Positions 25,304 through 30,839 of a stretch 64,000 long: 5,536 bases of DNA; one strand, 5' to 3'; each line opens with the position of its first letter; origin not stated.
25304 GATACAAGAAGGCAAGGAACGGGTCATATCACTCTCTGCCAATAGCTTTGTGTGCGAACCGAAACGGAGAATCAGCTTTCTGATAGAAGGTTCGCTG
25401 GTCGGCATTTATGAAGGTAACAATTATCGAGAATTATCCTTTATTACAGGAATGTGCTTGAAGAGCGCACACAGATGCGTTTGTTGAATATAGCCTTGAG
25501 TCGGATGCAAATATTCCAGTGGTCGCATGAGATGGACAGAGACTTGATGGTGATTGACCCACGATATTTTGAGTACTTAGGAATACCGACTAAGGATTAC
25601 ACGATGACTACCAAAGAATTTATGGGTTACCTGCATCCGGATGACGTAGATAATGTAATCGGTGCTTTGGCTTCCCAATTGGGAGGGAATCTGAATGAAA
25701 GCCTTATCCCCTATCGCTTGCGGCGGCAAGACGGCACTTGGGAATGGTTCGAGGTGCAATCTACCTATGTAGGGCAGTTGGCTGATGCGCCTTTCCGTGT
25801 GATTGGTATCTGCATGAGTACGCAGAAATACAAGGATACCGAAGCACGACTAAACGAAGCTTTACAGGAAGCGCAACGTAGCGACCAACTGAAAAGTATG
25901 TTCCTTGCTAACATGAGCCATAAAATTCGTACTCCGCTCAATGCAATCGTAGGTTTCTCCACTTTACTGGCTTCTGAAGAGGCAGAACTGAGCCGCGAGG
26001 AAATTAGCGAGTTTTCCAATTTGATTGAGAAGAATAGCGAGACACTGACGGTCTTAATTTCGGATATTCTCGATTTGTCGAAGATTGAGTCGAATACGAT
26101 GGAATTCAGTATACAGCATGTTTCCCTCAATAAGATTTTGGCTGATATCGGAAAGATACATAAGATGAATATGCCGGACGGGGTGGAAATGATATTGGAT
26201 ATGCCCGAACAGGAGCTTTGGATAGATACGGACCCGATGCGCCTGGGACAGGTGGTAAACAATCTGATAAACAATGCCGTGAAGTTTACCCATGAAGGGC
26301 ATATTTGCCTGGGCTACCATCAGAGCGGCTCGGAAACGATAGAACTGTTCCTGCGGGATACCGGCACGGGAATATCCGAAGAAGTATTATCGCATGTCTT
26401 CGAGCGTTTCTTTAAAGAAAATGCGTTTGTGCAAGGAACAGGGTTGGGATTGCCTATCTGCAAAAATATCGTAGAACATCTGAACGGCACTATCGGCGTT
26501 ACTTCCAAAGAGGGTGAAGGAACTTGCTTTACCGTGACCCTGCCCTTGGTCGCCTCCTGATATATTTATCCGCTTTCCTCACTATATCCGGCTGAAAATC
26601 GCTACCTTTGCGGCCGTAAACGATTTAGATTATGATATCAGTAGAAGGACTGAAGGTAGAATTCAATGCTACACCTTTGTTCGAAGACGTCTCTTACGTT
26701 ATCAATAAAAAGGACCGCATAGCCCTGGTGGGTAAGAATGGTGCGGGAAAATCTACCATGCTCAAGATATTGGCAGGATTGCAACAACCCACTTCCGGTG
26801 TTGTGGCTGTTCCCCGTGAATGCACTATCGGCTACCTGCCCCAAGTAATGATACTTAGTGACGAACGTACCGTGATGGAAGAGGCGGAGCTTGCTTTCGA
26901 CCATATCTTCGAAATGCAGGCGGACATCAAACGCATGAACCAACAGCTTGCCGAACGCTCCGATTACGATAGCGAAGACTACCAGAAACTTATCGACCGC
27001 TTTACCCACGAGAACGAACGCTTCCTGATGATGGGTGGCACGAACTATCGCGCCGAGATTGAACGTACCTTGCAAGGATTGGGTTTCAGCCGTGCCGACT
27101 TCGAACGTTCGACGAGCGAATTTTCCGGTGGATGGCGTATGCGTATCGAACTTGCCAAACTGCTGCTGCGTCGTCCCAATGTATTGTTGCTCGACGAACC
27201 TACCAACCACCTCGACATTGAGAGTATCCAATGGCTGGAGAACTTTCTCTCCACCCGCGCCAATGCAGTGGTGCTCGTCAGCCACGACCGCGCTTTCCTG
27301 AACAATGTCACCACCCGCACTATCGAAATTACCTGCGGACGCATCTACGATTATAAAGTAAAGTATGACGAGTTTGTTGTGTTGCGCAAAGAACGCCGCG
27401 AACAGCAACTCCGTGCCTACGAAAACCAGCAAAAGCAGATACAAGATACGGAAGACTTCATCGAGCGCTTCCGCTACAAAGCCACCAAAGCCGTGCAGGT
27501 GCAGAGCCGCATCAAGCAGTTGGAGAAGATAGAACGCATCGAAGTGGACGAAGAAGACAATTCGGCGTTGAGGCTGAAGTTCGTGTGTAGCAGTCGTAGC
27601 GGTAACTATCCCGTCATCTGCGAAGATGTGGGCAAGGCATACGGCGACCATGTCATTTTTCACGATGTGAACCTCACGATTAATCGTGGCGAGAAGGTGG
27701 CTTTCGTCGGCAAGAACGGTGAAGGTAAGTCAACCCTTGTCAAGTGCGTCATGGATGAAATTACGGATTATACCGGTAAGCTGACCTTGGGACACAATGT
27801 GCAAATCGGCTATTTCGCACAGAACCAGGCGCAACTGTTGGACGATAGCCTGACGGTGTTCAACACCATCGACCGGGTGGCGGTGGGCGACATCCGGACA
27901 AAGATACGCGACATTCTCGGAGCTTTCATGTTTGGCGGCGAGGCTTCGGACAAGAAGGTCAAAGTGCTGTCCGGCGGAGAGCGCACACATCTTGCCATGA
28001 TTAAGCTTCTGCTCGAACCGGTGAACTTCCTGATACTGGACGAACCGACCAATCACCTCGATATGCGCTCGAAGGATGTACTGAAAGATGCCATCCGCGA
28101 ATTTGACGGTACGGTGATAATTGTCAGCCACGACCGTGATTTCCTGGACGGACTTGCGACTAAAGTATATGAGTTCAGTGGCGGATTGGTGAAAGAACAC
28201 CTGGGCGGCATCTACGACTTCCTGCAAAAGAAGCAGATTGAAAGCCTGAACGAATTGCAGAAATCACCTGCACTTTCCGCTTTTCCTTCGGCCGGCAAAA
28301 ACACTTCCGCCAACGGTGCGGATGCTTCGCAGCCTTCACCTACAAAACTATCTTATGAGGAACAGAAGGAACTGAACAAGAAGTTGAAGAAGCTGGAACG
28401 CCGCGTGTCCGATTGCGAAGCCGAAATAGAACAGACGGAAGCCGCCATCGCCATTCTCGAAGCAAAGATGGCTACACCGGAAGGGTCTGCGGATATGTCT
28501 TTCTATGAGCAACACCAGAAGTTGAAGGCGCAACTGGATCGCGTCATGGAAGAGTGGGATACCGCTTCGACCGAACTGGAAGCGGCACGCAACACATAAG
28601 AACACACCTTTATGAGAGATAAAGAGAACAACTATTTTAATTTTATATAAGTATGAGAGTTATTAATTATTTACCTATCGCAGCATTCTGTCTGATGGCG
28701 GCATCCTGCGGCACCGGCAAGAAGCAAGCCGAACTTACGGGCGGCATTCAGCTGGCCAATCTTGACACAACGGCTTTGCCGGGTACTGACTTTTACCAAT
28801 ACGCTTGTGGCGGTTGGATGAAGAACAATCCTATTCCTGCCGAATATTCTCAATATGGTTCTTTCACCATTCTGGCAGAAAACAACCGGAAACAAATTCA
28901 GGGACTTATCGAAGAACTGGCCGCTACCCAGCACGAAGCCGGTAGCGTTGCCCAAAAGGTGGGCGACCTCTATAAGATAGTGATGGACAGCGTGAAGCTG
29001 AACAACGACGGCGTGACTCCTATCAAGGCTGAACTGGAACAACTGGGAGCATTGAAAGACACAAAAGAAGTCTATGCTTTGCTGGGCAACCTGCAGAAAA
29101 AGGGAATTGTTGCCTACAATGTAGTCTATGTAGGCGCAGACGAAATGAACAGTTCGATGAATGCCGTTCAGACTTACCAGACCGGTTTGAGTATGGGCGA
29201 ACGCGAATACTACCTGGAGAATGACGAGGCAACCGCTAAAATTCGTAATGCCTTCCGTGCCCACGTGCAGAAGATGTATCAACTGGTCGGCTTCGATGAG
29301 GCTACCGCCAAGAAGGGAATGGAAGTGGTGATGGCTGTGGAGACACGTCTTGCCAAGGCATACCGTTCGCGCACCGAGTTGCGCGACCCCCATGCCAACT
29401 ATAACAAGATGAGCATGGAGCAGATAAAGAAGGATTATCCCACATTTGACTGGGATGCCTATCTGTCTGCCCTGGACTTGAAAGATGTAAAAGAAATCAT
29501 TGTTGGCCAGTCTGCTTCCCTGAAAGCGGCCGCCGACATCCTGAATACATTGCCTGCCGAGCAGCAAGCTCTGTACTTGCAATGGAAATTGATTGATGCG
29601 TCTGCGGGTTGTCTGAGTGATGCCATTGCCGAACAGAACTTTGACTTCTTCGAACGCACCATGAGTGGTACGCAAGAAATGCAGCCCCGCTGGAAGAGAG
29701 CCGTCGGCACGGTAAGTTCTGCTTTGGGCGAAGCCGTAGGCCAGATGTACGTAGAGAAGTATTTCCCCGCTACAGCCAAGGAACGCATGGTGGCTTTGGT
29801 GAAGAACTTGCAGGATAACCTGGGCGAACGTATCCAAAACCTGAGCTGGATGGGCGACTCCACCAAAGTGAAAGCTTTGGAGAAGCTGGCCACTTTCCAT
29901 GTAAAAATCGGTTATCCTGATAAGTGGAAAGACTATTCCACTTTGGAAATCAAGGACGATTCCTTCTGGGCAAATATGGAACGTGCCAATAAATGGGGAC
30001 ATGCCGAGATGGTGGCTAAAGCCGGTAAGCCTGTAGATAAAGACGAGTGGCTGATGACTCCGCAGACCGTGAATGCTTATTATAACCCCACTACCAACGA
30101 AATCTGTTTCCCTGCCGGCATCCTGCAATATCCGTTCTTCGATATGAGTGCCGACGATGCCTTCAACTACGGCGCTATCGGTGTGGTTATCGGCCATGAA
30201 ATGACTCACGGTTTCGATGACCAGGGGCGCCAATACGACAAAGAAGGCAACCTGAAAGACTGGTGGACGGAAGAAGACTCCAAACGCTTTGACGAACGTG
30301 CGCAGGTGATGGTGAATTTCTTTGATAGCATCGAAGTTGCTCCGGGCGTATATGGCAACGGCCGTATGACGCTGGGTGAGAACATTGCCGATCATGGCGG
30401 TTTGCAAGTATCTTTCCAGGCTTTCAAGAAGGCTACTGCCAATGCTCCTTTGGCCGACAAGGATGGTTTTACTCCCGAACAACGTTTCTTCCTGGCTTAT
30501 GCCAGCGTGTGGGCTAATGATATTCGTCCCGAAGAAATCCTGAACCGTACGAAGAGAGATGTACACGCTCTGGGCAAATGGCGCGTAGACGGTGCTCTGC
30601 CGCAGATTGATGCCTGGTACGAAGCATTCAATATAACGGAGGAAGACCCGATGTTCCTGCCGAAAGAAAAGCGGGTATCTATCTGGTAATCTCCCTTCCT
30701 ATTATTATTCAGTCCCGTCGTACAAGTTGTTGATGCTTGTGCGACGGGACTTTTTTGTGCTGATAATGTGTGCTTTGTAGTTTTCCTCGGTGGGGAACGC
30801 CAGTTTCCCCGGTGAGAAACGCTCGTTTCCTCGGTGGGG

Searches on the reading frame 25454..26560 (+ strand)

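Call 42: search_protein_families(library=pfam, proteins=[window:25454-26560:+], max_evalue=0.00001)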
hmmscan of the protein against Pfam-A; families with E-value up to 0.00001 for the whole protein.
window:25454-26560:+ (368 aa): 3 families
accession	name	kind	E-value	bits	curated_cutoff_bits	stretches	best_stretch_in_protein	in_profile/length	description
PF02518.31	HATPase_c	-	4.2e-27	95.2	26.4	1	260-365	2-109/111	Histidine kinase-, DNA gyrase B-, and HSP90-like ATPase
PF00512.31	HisKA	-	5.7e-17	62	26.9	1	147-213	2-65/66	His Kinase A (phospho-acceptor) domain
PF08447.18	PAS_3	-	2e-09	38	25.6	1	33-119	3-88/89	PAS fold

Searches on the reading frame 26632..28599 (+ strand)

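Call 60: search_protein_families(library=pfam, proteins=[window:26632-28599:+], max_evalue=1e-8)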
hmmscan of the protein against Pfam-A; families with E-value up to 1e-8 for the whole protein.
window:26632-28599:+ (655 aa): 4 families
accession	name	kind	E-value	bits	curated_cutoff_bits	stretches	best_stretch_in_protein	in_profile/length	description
PF00005.33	ABC_tran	-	1.4e-48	165.4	25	2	18-192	2-137/137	ABC transporter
PF12848.13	ABC_tran_Xtn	-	3.4e-28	98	25.9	1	231-313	1-83/85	ABC transporter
PF13304.12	AAA_21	-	1e-10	42.7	27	0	31-53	3-25/304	AAA domain, putative AbiEii toxin, Type IV TA system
PF02463.25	SMC_N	-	4.2e-09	36.6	40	0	244-507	93-204/220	RecF/RecN/SMC N terminal domain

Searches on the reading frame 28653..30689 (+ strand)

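Call 60: search_protein_families(library=pfam, proteins=[window:28653-30689:+], max_evalue=1e-8)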
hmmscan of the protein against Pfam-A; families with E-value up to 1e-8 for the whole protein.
window:28653-30689:+ (678 aa): 2 families
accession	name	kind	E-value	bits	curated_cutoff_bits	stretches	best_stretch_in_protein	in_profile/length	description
PF05649.18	Peptidase_M13_N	-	1.1e-124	417.2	32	1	43-422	1-381/381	Peptidase family M13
PF01431.27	Peptidase_M13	-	1.4e-69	234.3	24.5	1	474-675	1-205/205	Peptidase family M13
